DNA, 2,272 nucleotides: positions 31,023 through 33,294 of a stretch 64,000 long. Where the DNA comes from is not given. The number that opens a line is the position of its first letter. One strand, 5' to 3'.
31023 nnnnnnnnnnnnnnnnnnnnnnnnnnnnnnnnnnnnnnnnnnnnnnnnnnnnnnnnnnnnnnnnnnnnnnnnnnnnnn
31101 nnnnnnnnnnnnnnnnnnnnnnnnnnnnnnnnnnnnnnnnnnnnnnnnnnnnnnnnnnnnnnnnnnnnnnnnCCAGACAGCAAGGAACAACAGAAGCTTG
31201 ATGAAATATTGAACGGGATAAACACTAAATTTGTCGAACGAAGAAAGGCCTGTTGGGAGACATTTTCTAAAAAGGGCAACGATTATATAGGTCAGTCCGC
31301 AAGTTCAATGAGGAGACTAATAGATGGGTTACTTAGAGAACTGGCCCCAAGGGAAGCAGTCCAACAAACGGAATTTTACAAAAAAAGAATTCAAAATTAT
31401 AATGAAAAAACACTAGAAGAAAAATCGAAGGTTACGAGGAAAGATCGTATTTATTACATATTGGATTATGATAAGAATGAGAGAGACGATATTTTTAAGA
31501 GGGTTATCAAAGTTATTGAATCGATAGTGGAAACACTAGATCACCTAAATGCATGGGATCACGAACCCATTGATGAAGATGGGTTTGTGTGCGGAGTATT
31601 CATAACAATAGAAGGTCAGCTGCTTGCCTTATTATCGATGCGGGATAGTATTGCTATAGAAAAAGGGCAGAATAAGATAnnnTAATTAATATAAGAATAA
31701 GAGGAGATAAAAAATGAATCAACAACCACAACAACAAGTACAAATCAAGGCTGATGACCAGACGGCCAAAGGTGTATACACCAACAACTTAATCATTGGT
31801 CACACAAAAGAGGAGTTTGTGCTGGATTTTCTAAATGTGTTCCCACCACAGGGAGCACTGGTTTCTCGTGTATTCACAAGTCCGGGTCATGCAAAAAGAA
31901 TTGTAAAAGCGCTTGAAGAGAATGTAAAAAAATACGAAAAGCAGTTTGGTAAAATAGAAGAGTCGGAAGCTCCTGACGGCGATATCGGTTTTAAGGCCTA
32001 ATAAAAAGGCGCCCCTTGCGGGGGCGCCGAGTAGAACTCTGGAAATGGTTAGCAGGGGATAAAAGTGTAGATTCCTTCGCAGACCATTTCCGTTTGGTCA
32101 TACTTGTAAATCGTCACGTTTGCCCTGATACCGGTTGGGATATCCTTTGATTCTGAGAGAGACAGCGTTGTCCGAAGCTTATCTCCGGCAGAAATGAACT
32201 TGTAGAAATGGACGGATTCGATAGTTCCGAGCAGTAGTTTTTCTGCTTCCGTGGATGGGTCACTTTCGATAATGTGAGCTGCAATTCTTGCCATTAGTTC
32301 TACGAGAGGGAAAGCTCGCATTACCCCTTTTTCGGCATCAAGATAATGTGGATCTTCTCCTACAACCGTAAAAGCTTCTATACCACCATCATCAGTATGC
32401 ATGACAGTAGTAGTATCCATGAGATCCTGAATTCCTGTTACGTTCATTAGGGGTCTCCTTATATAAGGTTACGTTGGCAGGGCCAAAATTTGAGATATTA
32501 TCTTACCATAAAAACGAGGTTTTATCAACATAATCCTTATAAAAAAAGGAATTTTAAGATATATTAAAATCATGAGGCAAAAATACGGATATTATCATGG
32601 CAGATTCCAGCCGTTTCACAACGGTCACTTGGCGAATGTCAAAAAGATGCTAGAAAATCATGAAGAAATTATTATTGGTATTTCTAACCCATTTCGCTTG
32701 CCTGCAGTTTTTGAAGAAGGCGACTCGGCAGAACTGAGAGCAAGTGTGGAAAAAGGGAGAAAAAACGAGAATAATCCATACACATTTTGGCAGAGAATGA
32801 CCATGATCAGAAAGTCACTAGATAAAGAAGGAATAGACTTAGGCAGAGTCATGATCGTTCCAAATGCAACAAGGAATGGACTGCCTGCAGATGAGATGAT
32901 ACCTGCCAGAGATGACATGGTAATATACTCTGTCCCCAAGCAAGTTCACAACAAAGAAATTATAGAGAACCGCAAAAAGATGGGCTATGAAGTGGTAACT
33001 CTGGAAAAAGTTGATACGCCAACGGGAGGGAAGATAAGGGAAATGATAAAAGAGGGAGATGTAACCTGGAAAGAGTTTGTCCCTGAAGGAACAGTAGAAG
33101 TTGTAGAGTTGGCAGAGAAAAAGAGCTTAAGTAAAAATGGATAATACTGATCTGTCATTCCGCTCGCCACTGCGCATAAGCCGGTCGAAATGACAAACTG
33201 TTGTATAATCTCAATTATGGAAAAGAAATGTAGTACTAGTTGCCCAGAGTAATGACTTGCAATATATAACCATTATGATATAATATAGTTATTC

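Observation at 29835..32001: HTH-antitoxin / Doc-toxin pair translationally coupled to a 373-aa unknown protein, then DUF3467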

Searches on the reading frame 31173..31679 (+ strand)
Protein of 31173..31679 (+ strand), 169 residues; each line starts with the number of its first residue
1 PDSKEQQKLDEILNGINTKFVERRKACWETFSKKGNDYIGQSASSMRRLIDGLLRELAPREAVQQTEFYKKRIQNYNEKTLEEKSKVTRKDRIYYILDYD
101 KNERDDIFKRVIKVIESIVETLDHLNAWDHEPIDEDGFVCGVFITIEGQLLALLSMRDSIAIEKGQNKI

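Call 55: search_protein_families(library=pfam, alignment_id=A3, max_evalue=0.001)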
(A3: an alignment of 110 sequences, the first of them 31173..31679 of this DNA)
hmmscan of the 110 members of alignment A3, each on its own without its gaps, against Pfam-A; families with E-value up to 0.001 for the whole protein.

A. member 1, window:31173-31679:+ (169 aa): 1 family
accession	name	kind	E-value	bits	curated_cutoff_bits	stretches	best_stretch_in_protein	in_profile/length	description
PF18165.6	pP_pnuc_1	-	8e-14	51.9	26.3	1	17-130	5-109/133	Predicted pPIWI-associating nuclease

B. families by the number of members that match (of 110 scanned): 25 families
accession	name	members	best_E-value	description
PF18165.6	pP_pnuc_1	110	1.5e-28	Predicted pPIWI-associating nuclease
PF12802.13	MarR_2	18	2.1e-10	MarR family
PF25213.1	HVO_A0261_N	15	4e-10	HVO_A0261 N-terminal domain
PF13412.12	HTH_24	14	1.3e-09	Winged helix-turn-helix DNA-binding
PF01047.28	MarR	14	7.7e-09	MarR family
PF09339.16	HTH_IclR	14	1.9e-07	IclR helix-turn-helix domain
PF01022.26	HTH_5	11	1e-08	Bacterial regulatory protein, arsR family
PF13545.12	HTH_Crp_2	11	2.8e-06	Crp-like helix-turn-helix domain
PF25212.1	HVO_A0114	10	1.4e-07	HVO_A0114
PF12840.13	HTH_20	7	6.8e-07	Helix-turn-helix domain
PF24270.1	HTH_Cmi2_C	5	5.7e-06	Cmi2, C-terminal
PF01978.25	TrmB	5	1.2e-05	Sugar-specific transcriptional regulator TrmB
PF01325.25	Fe_dep_repress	4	8.7e-06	Iron dependent repressor, N-terminal DNA binding domain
PF24409.1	wHTH-PRTase_assc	3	0.00014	wHTH-PRTase associated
PF13463.12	HTH_27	2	0.00011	Winged helix DNA-binding domain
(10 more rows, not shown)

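Call 57: predict_structure(alignment_id=A3)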
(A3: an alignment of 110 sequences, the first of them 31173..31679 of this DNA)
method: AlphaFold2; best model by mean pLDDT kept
length: 169 residues; sequences in the alignment: 110
mean_pLDDT: 93.7   pTM: 0.88
mean pLDDT of the five models: 93.7, 93.0, 92.6, 92.4, 92.3
residues with pLDDT >= 90: 136; 70-90: 32; 50-70: 1; < 50: 0
segments of 3 or more residues with pLDDT < 50: none
pLDDT, mean of each block of 10 residues (from residue 1): 92 98 98 96 97 98 97 91 91 96 89 90 90 92 96 94 89
secondary structure, 60 per line:
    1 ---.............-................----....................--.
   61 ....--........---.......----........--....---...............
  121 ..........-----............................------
elements in order: H4-16 H18-33 H38-57 H60-64 H67-74 H78-84 H89-96 H99-102 H106-130 H136-163

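Call 60: fold_search(model_id=the predicted structure, library=pdb)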
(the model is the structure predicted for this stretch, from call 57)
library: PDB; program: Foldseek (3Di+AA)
matches with E <= 10: 101; with E <= 0.001: 0
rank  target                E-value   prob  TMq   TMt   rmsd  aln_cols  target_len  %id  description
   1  8ka6_A                1.0e+00  0.57  0.41  0.46   7.6       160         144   14  De novo design protein -NA7 (released 2024-08-07)
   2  3v5z_A                1.4e+00  0.08  0.20  0.22  20.7       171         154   13  Structure of FBXL5 hemerythrin domain, C2 cell, grown anaerobically (released 2012-01-25)
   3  7jh6_A                1.7e+00  0.30  0.38  0.37  11.6       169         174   14  De novo designed two-domain di-Zn(II) and porphyrin-binding protein (released 2020-12-09)
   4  7ohq_b                1.8e+00  0.14  0.27  0.11  11.6       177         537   10  Nog1-TAP associated immature ribosomal particle population C from S. cerevisiae (released 2021-11-03)
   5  4dzv_A                1.8e+00  0.28  0.38  0.34  13.2       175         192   12  Complex of 4-alpha/beta bound to gp41-5 (released 2012-05-02)
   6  6ek8                  2.2e+00  0.06  0.21  0.15  32.8       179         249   13  YaxB from Yersinia enterocolitica (released 2018-05-16)
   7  7myn_B                2.7e+00  0.07  0.22  0.15  25.9       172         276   17  Cryo-EM Structure of p110alpha in complex with p85alpha (released 2021-11-10)
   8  9brd_T                2.7e+00  0.04  0.18  0.09  18.2       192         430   10  Synaptic Vesicle V-ATPase with synaptophysin and SidK, State 3 (released 2024-06-26)
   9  3v5z_B                2.9e+00  0.05  0.20  0.22  20.8       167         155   12  Structure of FBXL5 hemerythrin domain, C2 cell, grown anaerobically (released 2012-01-25)
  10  8bcy_B                3.0e+00  0.06  0.22  0.22  27.4       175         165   17  HUMAN PI3KDELTA IN COMPLEX WITH COMPOUND 13 (released 2023-05-10)
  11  3o42_A                3.3e+00  0.15  0.36  0.33  13.4       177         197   15  Complex of an alpha/beta-peptide based on the gp41 CHR domain bound to gp41-5 (released 2011-08-24)
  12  7u0h_b                3.3e+00  0.11  0.27  0.12  12.1       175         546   11  State NE1 nucleolar 60S ribosome biogenesis intermediate - Overall model (released 2022-12-14)
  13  8v8v_D                3.5e+00  0.06  0.22  0.15  27.1       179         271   15  PI3Ka H1047R co-crystal structure with inhibitor in cryptic pocket near H1047R (compound 7). (released 2024-03-20)
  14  9f7i_A                3.5e+00  0.04  0.21  0.18  13.8       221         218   12  Crystal structure of Borrelia burgdorferi B31 CspZ in complex with human FH SCR6-7 (released 2024-12-25)
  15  8v87_b                3.7e+00  0.08  0.25  0.13  13.0       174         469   11  60S ribosome biogenesis intermediate (Dbp10 post-catalytic structure - Overall map) (released 2024-05-01)
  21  2q00_B                4.0e+00  0.41  0.43  0.56   5.7       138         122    9  Crystal structure of the P95883_SULSO protein from Sulfolobus solfataricus. NESG target SsR10. (released 2007-05-29)
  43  2hsb                  6.0e+00  0.16  0.39  0.49   9.4       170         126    9  Crystal structure of a hepn domain containing protein (af_0298) from archaeoglobus fulgidus at 1.95 A resolution (released 2006-08-15)
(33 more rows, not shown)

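Call 70: search_solved_structures(query=A3, max_evalue=10)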
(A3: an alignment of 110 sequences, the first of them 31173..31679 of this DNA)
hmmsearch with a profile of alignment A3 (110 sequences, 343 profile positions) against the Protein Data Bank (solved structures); distinct sequences matched with E-value up to 10: 9.
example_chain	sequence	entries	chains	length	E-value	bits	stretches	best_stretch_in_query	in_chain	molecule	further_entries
7zkx_A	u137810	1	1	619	0.014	18.3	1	70-203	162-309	SRSF protein kinase 2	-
2hyt_A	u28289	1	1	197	0.099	15.6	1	207-238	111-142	TetR-family transcriptional regulator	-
9d2f_U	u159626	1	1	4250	0.2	14.6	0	111-206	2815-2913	Dynein axonemal heavy chain 1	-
1ls4_A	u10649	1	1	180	0.41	13.6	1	16-140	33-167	Apolipophorin-III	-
1aep_A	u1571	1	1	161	0.86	12.5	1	21-140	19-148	APOLIPOPHORIN III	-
2zxh_A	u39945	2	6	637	1.2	12.1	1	89-199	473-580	tRNA uridine 5-carboxymethylaminomethyl modification enzyme mnmG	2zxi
2wpr_A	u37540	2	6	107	2.5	11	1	35-118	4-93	TRIMERIC AUTOTRANSPORTER ADHESIN FRAGMENT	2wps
4tql_A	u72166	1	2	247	3.1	10.7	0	13-123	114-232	Three helix bundle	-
4uos_A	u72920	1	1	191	5.1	10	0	17-127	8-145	DESIGNED HELICAL BUNDLE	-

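Call 72: fold_search(model_id=the predicted structure, library=viral)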
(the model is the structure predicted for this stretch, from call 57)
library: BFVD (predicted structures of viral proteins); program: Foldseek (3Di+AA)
matches with E <= 10: 89; with E <= 0.001: 0
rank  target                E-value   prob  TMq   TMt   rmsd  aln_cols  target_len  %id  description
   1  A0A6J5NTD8            1.2e+00  0.18  0.33  0.13  16.3       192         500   14  Uncharacterized protein [uncultured Caudovirales phage]
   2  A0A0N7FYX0            1.3e+00  0.23  0.32  0.36  10.4       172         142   17  Uncharacterized protein [Acidianus bottle-shaped virus 2 strain ABV2]
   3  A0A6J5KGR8            1.3e+00  0.15  0.23  0.27  12.6       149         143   14  Uncharacterized protein [uncultured Caudovirales phage]
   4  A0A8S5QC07            2.0e+00  0.12  0.24  0.25  16.1       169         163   13  Nucelotide kinase [Myoviridae sp. ctw4b6]
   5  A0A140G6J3            2.2e+00  0.06  0.18  0.16  16.9       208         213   12  Uncharacterized protein [Arthrobacter phage Kitkat]
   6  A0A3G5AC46            2.5e+00  0.33  0.44  0.23  10.0       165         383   12  Uncharacterized protein [Hyperionvirus sp.]
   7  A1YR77                2.6e+00  0.10  0.26  0.27  16.5       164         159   13  Protein kinase interacting protein [Maruca vitrata nucleopolyhedrovirus]
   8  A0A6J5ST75            2.9e+00  0.09  0.25  0.22  12.1       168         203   12  Uncharacterized protein [uncultured Caudovirales phage]
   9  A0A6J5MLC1            3.1e+00  0.04  0.19  0.12  20.7       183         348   15  Uncharacterized protein [uncultured Caudovirales phage]
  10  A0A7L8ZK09            3.2e+00  0.25  0.27  0.35   8.4        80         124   15  GntR family transcriptional regulator [Aeromonas phage BUCT551]
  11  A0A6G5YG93            3.2e+00  0.10  0.23  0.26  12.6       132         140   18  (no name in the UniProt tables at hand)
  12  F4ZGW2                3.2e+00  0.08  0.27  0.15  14.9       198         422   12  (no name in the UniProt tables at hand)
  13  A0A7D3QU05            3.2e+00  0.06  0.22  0.11  19.1       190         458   12  DnaJ chaperone protein [Fadolivirus FV1/VV64]
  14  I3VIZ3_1              3.2e+00  0.04  0.18  0.05  13.8       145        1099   16  RNA-directed RNA polymerase [Sunshine Coast virus]
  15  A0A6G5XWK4            3.4e+00  0.08  0.28  0.16  15.6       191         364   13  (no name in the UniProt tables at hand)
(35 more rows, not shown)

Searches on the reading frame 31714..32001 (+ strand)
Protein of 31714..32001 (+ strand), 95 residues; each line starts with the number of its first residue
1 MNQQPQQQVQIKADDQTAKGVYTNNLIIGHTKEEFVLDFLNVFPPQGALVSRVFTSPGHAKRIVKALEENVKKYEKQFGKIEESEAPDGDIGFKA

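Call 3: search_protein_families(library=pfam, proteins=[window:31714-32001:+], max_evalue=0.1)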
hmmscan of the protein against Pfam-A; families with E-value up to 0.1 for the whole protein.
window:31714-32001:+ (95 aa): 1 family
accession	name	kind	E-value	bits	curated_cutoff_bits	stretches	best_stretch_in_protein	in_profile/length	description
PF11950.13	DUF3467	-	5.5e-24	84.5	25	1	3-82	9-91/92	Protein of unknown function (DUF3467)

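Call 4: search_protein_families(library=ncbifam, proteins=[window:31714-32001:+], max_evalue=0.1)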
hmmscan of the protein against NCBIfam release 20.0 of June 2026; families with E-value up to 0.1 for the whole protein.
window:31714-32001:+ (95 aa): 0 families

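Call 6: search_protein_families(library=padloc, proteins=[window:31714-32001:+], max_evalue=0.1)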
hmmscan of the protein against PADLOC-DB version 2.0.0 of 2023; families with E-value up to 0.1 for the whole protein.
window:31714-32001:+ (95 aa): 0 families

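Call 75: find_encoding_contigs(protein=window:31714-32001:+, flank=5000, max_places=6)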
Protein window:31714-32001:+ (95 aa): 1 contig read that carries it; 1 place shown.
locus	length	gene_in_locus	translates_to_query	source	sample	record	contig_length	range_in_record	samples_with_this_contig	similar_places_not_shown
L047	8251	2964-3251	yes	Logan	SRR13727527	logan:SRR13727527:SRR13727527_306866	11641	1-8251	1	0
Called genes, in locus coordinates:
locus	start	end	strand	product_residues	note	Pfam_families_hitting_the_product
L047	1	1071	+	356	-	?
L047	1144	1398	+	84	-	PF12728:HTH_17 (weak)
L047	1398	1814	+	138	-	PF02661:Fic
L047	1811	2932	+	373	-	PF18165:pP_pnuc_1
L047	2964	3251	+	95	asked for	PF11950:DUF3467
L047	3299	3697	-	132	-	-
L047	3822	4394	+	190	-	PF01467:CTP_transf_like (faint)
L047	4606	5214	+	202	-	-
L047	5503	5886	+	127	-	PF12836:HHH_3, PF00633:HHH, PF03934:T2SSK (weak), PF14520:HHH_5 (weak)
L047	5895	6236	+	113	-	PF04266:ASCH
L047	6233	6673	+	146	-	PF06094:GGACT, PF13772:AIG2_2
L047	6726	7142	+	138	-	-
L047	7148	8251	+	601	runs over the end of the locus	PF09972:DUF2207, PF20990:DUF2207_C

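Call 89: search_protein_families(library=phrogs, proteins=[window:31714-32001:+], max_evalue=0.01)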
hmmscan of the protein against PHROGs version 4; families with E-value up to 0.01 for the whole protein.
window:31714-32001:+ (95 aa): 1 family
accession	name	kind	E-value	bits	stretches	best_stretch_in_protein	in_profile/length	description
phrog_7919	-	unknown function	1.8e-09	38.7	1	14-86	19-91/105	-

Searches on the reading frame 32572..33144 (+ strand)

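Call 3: search_protein_families(library=pfam, proteins=[window:32572-33144:+], max_evalue=0.1)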
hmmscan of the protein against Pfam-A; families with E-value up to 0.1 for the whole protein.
window:32572-33144:+ (190 aa): 2 families
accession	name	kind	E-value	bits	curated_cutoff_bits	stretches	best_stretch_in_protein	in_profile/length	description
PF01467.32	CTP_transf_like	-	7.8e-07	29.8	21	1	7-39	1-34/133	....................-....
PF05636.17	HIGH_NTase1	-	0.0018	18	27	0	12-35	10-34/402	HIGH Nucleotidyl Transferase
